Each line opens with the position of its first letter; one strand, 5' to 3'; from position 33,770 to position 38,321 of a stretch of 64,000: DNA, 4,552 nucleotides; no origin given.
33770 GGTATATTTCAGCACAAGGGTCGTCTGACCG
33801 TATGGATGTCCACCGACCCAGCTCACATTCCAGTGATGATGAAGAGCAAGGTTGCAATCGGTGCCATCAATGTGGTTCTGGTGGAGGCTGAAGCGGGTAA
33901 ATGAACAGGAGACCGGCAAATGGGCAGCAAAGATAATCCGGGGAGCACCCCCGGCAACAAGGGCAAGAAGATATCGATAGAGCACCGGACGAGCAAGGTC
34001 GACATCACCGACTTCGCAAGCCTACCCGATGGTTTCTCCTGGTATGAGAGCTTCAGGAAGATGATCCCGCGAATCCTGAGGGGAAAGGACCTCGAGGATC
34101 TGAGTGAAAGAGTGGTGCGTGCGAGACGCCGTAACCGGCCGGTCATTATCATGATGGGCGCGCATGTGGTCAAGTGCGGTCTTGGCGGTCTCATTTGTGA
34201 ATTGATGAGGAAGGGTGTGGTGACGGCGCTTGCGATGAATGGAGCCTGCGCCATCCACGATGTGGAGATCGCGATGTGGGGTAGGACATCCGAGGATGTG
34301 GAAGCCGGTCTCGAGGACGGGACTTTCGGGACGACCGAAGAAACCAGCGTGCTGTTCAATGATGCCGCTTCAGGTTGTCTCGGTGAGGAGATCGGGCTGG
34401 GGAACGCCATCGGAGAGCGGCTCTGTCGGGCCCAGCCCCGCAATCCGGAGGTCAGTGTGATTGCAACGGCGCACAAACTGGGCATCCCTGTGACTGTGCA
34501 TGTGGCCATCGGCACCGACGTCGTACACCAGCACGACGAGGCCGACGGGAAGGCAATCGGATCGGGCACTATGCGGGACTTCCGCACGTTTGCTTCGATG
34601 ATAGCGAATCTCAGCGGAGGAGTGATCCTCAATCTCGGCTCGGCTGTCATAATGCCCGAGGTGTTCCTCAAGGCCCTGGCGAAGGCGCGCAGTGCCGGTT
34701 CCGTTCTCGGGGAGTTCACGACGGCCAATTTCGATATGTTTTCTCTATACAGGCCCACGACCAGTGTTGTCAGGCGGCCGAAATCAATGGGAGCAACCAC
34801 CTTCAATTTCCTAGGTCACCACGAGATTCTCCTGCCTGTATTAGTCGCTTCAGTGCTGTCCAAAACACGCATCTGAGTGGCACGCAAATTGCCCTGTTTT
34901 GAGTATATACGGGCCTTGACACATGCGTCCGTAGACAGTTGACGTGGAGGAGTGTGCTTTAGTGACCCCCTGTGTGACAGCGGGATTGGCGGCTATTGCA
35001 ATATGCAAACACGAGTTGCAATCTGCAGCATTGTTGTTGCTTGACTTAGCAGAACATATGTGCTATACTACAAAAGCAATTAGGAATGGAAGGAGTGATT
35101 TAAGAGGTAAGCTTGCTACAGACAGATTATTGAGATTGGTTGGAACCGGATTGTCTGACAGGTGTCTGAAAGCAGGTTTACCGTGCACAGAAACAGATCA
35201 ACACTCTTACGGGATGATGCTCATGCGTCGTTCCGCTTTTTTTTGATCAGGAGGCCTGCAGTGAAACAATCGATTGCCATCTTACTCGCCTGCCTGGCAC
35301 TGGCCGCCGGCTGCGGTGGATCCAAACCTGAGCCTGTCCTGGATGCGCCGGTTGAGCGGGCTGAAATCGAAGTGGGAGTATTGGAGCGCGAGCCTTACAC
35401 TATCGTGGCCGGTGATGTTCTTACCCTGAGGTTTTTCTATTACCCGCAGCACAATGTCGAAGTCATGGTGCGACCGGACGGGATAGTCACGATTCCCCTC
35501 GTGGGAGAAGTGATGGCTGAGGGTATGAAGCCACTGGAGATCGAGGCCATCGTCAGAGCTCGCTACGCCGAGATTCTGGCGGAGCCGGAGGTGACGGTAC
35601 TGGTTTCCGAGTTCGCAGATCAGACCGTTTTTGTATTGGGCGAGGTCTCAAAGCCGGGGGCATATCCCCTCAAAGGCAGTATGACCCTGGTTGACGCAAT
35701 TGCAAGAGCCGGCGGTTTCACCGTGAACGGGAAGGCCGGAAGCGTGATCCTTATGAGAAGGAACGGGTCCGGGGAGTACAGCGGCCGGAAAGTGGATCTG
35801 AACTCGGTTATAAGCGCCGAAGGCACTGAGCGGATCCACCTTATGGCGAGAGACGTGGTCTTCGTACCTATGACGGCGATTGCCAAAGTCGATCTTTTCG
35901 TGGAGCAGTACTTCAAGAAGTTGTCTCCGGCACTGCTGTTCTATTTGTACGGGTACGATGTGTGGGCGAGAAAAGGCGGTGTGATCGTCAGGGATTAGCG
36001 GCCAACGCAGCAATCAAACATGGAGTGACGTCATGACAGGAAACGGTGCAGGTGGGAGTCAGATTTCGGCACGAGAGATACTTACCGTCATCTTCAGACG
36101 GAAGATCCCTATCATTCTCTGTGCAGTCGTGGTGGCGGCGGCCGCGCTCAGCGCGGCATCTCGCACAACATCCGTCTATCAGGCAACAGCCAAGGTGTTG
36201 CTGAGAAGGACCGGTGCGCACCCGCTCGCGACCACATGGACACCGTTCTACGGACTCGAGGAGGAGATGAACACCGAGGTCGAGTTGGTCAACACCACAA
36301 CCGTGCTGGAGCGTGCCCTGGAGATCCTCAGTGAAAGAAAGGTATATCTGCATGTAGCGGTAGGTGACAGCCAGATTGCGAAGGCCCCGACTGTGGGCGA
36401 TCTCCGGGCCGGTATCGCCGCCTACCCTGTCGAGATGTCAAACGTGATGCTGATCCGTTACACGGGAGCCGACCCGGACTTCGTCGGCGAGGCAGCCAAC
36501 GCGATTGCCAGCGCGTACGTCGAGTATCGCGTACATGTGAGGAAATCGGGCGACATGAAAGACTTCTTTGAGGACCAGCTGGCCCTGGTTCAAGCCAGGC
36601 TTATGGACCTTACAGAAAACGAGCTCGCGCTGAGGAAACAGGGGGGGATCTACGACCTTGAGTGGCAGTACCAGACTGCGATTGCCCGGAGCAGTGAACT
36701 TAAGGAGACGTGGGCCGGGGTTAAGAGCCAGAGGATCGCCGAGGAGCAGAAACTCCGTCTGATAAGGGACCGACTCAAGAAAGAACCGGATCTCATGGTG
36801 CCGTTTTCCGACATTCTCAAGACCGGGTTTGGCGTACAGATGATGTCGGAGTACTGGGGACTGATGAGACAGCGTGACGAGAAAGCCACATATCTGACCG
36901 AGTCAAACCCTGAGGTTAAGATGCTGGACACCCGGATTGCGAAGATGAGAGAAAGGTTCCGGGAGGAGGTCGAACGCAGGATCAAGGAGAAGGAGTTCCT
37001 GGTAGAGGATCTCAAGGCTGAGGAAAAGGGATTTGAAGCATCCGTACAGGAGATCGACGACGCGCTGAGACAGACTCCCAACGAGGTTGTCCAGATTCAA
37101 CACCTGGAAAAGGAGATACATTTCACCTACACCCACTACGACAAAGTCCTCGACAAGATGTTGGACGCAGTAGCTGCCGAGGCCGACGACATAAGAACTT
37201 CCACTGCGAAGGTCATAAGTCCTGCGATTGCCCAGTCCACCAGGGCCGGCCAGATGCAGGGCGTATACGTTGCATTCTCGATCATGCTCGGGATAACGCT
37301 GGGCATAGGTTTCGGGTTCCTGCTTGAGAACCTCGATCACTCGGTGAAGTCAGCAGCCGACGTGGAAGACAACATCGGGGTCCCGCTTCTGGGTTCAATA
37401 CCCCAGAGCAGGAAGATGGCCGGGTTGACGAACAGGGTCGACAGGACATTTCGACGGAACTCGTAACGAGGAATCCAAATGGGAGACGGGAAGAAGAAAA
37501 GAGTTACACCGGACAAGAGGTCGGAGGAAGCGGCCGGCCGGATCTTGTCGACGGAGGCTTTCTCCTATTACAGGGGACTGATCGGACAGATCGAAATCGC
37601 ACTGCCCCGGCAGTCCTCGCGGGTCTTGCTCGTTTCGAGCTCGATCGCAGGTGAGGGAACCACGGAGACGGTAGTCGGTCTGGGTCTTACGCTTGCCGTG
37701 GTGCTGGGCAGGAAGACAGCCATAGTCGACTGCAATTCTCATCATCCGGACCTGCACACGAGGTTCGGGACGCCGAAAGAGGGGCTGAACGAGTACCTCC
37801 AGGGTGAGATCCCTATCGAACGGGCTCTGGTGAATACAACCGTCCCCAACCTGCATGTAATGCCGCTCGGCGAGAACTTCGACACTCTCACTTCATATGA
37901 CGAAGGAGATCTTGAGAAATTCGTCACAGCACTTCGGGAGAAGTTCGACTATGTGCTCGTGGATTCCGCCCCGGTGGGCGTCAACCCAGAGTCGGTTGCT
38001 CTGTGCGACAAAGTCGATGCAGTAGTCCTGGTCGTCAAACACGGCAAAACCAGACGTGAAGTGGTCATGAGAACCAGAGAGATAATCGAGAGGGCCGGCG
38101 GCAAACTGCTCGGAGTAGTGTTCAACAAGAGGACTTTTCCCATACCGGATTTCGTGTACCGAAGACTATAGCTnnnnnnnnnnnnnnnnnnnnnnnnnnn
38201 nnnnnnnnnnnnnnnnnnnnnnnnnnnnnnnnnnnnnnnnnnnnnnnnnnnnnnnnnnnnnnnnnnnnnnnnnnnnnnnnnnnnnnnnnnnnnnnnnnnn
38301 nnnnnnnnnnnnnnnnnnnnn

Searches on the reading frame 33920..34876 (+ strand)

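Call 44: search_protein_families(library=pfam, proteins=[window:33920-34876:+], max_evalue=0.0001)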
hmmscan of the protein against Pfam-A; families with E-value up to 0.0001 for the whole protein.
window:33920-34876:+ (318 aa): 1 family
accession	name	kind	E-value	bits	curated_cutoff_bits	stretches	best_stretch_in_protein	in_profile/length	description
PF21570.3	ArgZ-like_C_2nd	-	8e-06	26.1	27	1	61-122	3-64/213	Arginine dihydrolase ArgZ-like, C-terminal, Rossmann fold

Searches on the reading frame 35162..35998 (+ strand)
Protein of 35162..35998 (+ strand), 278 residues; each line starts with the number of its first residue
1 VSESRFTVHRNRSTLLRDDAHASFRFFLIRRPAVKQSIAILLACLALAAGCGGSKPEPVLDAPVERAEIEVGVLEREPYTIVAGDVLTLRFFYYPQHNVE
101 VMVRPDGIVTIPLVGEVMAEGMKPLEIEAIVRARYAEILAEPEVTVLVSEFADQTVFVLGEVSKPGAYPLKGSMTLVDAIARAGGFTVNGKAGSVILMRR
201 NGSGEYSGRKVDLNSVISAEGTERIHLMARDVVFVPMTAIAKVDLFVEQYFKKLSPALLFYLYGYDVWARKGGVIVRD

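Call 44: search_protein_families(library=pfam, proteins=[window:35162-35998:+], max_evalue=0.0001)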
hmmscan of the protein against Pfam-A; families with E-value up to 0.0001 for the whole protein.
window:35162-35998:+ (278 aa): 3 families
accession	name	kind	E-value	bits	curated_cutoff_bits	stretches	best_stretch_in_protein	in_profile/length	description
PF02563.21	Poly_export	-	1.5e-16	60.8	28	1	77-148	5-76/77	Polysaccharide biosynthesis/export protein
PF10531.15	SLBB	-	4.5e-15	55.6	27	1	156-203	2-50/55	SLBB domain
PF22461.2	SLBB_2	-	5.1e-13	49.4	27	1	154-235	1-79/79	SLBB domain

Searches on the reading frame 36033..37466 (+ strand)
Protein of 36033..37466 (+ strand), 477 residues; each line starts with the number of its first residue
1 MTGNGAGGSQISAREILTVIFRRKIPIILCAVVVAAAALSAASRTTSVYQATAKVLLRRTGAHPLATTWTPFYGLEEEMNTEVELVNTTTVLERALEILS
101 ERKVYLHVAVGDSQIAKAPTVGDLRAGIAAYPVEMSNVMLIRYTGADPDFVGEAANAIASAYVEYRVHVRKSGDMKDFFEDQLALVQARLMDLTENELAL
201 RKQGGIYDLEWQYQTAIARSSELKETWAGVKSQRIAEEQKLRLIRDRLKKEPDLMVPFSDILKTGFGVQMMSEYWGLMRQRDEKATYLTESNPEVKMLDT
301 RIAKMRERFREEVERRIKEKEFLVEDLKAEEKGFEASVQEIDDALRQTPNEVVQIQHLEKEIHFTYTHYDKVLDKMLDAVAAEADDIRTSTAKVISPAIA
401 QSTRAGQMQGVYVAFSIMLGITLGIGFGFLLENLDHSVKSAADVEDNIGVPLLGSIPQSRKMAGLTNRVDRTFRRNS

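Call 43: search_protein_families(library=pfam, proteins=[window:36033-37466:+], max_evalue=0.0001)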
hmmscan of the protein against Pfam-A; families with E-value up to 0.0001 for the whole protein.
window:36033-37466:+ (477 aa): 1 family
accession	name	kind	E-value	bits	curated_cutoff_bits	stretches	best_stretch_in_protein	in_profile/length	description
PF02706.20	Wzz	-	5.3e-07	30.3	25.5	1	10-96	2-88/91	Chain length determinant protein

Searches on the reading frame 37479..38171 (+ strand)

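Call 43: search_protein_families(library=pfam, proteins=[window:37479-38171:+], max_evalue=0.0001)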
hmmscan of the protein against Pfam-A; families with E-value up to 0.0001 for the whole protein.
window:37479-38171:+ (230 aa): 2 families
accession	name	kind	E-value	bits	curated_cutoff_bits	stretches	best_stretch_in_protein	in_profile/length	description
PF10609.15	ParA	-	9.5e-06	25.6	27.1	1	48-223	4-180/246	NUBPL iron-transfer P-loop NTPase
PF13614.12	AAA_31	-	7.7e-05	23.1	27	0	49-176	3-138/177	AAA domain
